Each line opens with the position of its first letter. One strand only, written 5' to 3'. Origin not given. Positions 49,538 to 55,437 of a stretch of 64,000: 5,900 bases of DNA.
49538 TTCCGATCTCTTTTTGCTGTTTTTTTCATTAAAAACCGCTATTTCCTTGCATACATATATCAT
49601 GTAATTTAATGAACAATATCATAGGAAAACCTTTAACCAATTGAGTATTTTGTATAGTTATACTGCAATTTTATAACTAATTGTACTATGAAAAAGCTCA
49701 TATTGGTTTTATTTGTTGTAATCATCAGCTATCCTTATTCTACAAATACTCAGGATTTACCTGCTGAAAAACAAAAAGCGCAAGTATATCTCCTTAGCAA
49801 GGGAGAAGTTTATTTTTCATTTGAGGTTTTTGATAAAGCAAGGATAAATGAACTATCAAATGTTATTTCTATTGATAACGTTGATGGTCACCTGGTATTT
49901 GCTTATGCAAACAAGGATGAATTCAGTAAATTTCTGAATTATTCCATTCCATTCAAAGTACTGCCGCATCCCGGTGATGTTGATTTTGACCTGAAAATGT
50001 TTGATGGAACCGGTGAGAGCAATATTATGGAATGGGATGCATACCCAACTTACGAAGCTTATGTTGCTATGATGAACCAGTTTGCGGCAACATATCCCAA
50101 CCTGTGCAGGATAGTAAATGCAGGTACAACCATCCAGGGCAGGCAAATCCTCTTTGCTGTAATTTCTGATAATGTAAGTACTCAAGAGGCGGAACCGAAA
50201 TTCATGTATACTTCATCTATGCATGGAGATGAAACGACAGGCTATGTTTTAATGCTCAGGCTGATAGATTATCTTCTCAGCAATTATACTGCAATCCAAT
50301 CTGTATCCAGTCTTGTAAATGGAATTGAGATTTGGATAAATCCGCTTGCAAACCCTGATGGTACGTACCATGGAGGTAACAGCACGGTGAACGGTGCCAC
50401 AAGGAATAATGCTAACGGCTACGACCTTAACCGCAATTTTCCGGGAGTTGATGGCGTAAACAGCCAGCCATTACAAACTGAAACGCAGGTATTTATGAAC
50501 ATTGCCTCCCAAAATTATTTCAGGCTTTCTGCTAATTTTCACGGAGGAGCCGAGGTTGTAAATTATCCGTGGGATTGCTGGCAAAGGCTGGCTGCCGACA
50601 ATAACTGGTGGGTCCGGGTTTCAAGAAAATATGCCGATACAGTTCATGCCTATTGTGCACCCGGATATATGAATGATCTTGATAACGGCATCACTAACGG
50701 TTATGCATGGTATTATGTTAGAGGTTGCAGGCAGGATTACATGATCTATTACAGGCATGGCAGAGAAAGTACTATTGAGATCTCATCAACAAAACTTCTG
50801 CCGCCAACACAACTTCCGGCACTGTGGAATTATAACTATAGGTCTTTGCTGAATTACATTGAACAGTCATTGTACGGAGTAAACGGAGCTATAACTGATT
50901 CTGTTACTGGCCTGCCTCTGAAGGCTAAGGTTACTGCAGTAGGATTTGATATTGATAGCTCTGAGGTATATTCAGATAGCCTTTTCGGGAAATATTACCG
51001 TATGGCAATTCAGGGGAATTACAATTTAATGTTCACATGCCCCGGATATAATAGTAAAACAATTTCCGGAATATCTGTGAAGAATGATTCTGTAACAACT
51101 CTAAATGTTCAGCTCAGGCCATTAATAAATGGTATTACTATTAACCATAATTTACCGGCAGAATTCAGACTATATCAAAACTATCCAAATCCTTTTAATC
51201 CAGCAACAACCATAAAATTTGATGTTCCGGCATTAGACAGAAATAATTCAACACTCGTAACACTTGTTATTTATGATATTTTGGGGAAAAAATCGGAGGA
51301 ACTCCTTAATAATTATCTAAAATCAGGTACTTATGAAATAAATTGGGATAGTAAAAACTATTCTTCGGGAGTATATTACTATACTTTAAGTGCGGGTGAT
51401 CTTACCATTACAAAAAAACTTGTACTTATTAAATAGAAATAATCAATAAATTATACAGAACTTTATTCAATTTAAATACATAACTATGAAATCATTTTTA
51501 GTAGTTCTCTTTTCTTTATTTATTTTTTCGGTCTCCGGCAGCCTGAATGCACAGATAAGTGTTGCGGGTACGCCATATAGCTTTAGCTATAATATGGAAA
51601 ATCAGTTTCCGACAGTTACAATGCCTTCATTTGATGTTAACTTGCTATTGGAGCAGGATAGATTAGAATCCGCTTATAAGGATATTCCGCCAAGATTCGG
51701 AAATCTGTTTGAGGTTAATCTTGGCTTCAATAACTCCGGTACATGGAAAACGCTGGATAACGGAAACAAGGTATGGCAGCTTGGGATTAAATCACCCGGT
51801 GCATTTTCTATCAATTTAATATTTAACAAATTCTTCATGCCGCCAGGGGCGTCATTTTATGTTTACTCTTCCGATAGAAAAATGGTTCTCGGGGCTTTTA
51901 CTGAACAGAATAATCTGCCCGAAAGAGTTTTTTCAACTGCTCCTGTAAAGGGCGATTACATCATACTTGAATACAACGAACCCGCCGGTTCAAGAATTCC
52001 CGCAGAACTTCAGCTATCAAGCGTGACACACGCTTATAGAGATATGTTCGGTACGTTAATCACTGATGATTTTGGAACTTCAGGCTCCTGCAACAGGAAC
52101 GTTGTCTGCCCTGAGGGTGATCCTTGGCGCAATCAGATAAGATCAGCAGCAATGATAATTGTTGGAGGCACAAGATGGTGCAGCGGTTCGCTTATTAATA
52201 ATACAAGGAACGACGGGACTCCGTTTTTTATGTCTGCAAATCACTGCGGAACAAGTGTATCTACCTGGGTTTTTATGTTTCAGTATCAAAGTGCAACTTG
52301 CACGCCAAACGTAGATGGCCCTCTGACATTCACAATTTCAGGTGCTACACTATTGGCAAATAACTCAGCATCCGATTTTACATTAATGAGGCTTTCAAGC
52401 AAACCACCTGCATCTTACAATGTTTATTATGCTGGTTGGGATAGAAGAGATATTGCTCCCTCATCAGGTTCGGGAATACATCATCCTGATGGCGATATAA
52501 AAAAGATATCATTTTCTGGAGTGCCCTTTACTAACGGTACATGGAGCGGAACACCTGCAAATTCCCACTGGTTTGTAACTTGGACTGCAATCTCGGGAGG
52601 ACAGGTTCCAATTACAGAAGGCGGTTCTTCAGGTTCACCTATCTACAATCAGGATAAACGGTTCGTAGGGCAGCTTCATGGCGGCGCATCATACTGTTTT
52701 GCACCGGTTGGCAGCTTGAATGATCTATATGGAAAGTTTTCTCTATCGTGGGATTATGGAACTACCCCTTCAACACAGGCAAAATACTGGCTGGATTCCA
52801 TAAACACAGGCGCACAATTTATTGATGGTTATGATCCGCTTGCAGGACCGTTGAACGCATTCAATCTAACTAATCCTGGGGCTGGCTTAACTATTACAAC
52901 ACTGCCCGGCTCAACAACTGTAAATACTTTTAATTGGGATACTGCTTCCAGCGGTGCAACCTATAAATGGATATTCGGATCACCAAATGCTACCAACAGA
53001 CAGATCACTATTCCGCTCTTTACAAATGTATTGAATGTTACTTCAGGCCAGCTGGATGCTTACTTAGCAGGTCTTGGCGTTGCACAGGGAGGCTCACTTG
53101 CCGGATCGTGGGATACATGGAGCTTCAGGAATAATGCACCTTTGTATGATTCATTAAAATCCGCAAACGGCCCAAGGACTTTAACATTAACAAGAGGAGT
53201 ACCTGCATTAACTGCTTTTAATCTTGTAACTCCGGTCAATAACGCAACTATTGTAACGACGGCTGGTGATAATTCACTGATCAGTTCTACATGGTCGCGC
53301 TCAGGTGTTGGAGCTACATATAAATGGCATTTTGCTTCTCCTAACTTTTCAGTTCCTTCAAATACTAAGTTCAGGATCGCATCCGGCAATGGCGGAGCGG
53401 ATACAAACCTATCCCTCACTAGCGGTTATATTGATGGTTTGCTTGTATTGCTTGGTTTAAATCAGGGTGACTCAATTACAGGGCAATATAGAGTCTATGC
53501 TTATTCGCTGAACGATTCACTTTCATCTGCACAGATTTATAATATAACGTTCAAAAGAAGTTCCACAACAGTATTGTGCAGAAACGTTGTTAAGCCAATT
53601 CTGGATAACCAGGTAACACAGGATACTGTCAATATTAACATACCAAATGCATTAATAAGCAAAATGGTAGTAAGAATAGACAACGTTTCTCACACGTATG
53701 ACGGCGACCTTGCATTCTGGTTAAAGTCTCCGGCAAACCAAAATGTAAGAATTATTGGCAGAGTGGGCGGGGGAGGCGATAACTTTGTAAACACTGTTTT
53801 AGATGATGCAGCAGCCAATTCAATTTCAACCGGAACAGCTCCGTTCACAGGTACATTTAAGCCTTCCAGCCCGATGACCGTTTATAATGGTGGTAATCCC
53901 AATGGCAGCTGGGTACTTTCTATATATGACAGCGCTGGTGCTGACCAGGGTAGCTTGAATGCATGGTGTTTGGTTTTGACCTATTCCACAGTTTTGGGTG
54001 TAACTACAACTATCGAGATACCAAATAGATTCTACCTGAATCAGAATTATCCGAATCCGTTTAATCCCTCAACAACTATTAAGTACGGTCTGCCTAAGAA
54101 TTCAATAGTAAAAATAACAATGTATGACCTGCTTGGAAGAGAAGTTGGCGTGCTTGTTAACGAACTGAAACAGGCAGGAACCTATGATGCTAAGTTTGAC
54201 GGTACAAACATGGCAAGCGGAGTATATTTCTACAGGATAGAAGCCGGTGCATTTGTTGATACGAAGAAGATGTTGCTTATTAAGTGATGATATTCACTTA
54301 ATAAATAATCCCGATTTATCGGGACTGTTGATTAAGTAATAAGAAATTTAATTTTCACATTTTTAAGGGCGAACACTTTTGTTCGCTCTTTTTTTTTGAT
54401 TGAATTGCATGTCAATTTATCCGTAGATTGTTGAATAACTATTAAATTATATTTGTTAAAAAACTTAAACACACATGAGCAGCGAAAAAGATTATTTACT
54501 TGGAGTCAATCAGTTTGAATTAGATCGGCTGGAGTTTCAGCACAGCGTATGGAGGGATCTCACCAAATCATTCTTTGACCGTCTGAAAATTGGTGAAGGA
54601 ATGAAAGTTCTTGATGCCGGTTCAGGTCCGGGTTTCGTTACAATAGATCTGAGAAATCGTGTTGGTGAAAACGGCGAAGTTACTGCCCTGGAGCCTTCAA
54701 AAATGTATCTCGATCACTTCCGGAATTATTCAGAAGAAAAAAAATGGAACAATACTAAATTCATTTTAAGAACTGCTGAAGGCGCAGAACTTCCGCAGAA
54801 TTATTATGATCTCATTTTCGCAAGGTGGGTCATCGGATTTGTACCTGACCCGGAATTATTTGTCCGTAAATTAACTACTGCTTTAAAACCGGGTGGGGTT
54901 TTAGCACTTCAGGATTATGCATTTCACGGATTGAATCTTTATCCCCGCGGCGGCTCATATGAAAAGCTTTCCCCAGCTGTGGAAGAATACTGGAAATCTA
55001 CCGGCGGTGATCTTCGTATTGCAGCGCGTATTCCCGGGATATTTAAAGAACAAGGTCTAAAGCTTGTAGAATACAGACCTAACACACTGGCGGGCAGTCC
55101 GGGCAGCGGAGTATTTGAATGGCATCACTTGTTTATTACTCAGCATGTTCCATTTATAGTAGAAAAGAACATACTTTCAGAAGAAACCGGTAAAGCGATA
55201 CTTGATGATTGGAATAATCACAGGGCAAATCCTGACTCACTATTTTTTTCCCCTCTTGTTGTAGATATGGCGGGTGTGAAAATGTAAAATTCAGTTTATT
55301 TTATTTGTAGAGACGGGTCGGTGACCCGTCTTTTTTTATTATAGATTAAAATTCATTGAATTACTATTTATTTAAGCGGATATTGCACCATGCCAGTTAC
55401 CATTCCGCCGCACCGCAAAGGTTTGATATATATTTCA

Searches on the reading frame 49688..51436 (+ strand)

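Call 107: search_protein_families(library=pfam, proteins=[window:49688-51436:+], max_evalue=0.0001)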
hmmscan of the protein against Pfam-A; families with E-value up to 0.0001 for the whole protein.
window:49688-51436:+ (582 aa): 3 families
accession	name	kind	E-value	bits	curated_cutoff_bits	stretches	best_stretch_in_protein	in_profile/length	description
PF00246.29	Peptidase_M14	-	3e-50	171.9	21.6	1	126-384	2-284/286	Zinc carboxypeptidase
PF18962.6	Por_Secre_tail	-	5.4e-09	36.7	27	1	499-579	2-74/75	Secretion system C-terminal sorting domain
PF13620.12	CarboxypepD_reg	-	8.9e-07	29.6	32.3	1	398-477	2-82/82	Carboxypeptidase regulatory-like domain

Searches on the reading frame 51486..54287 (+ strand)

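Call 107: search_protein_families(library=pfam, proteins=[window:51486-54287:+], max_evalue=0.0001)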
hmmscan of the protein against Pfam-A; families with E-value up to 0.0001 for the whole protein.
window:51486-54287:+ (933 aa): 2 families
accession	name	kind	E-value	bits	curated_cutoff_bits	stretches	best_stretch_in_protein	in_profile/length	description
PF18962.6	Por_Secre_tail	-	1.5e-09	38.4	27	1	855-929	2-73/75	Secretion system C-terminal sorting domain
PF01483.27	P_proprotein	-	8.1e-07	29.5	21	1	733-830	9-85/86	Proprotein convertase P-domain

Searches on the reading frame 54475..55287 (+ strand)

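Call 107: search_protein_families(library=pfam, proteins=[window:54475-55287:+], max_evalue=0.0001)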
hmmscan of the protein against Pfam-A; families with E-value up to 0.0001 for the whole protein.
window:54475-55287:+ (270 aa): 8 families
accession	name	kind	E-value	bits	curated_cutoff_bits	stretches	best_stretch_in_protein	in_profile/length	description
PF13847.12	Methyltransf_31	-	6.1e-17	62.1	27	1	41-149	3-113/145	Methyltransferase domain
PF08241.18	Methyltransf_11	-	3e-14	53.9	21.2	1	46-144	1-94/95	Methyltransferase domain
PF13649.12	Methyltransf_25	-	3.5e-14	53.7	27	1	45-141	1-97/97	Methyltransferase domain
PF13489.12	Methyltransf_23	-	2.6e-13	50.5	27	1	21-161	4-124/164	Methyltransferase domain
PF08242.18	Methyltransf_12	-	6.1e-11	43.4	30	1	46-143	1-98/98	Methyltransferase domain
PF01209.24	Ubie_methyltran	-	1.1e-10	41.7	20.1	1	22-145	31-151/233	ubiE/COQ5 methyltransferase family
PF05891.18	Methyltransf_PK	-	1.7e-08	34.7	27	1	41-148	55-162/218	AdoMet dependent proline di-methyltransferase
PF01135.25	PCMT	-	3.8e-05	24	20.3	1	33-143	65-169/210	Protein-L-isoaspartate(D-aspartate) O-methyltransferase (PCMT)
